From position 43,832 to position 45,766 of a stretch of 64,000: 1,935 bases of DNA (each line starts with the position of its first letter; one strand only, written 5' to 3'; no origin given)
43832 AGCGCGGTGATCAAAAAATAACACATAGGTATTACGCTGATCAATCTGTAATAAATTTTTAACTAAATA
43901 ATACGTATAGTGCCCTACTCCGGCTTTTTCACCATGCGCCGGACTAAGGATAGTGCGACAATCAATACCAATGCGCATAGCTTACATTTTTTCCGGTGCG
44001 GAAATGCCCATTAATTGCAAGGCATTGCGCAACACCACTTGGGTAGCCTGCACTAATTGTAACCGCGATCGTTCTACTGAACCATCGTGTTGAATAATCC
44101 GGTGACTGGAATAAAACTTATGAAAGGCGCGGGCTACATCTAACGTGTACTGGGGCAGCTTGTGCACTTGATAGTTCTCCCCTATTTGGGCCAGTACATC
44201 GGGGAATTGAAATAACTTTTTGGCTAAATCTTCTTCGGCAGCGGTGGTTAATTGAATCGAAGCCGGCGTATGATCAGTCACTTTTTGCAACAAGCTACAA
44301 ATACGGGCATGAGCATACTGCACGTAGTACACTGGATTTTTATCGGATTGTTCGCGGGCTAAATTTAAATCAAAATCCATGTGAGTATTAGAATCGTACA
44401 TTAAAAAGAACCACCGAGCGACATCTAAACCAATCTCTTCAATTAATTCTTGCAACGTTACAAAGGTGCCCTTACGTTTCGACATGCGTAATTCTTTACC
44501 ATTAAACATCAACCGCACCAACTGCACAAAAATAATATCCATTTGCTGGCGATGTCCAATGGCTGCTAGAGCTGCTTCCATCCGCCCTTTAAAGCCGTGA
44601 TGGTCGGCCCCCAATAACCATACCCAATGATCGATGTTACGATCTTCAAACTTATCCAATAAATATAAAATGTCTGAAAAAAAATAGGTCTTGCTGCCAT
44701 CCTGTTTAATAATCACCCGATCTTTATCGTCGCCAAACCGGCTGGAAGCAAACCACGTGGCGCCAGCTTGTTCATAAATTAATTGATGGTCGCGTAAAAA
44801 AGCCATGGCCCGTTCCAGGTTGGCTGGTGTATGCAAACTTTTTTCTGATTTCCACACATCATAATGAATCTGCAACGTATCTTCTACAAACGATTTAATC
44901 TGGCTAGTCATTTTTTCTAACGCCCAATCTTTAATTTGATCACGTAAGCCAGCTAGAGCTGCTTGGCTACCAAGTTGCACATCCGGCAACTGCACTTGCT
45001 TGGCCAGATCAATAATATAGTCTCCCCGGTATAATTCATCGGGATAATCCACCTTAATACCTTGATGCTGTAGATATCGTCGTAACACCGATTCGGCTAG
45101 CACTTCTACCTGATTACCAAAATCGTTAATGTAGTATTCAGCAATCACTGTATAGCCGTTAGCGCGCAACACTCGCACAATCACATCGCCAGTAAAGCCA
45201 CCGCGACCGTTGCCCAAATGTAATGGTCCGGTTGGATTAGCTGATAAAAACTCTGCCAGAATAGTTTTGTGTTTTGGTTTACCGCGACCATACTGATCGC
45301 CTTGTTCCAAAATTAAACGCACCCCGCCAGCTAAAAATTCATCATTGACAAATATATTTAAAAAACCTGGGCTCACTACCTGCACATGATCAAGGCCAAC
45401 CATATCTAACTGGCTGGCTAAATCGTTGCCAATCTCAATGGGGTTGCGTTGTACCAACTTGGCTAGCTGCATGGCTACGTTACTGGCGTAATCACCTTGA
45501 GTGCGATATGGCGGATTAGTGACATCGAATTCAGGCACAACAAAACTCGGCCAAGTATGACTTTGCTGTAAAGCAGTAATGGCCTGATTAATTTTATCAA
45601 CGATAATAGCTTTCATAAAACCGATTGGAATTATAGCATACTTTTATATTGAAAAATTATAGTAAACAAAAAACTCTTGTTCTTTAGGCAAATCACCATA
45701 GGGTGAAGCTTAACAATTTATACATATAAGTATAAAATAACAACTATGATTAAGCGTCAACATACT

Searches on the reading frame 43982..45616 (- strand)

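Call 60: search_protein_families(library=pfam, proteins=[window:43982-45616:-], max_evalue=0.001)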
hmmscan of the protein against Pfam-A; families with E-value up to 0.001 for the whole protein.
window:43982-45616:- (544 aa): 6 families
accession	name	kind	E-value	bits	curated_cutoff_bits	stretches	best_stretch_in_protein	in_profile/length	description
PF05746.21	DALR_1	-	2.4e-33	115.1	22.3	1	432-544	1-117/117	DALR anticodon binding domain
PF00750.26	tRNA-synt_1d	-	1.7e-20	73.7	23.3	1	100-394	3-297/349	tRNA synthetases class I (R), catalytic domain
PF03485.21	Arg_tRNA_synt_N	-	3e-16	60.2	21.5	1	6-90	4-85/85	Arginyl tRNA synthetase N terminal domain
PF09334.17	tRNA-synt_1g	-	3.9e-07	29.6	20.1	0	370-424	320-373/391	tRNA synthetases class I (M)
PF01406.26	tRNA-synt_1e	-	5.1e-05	23.2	27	0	357-417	235-293/301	tRNA synthetases class I (C) catalytic domain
PF01921.24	tRNA-synt_1f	-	0.00049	19.6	27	0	373-418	279-323/360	tRNA synthetases class I (K)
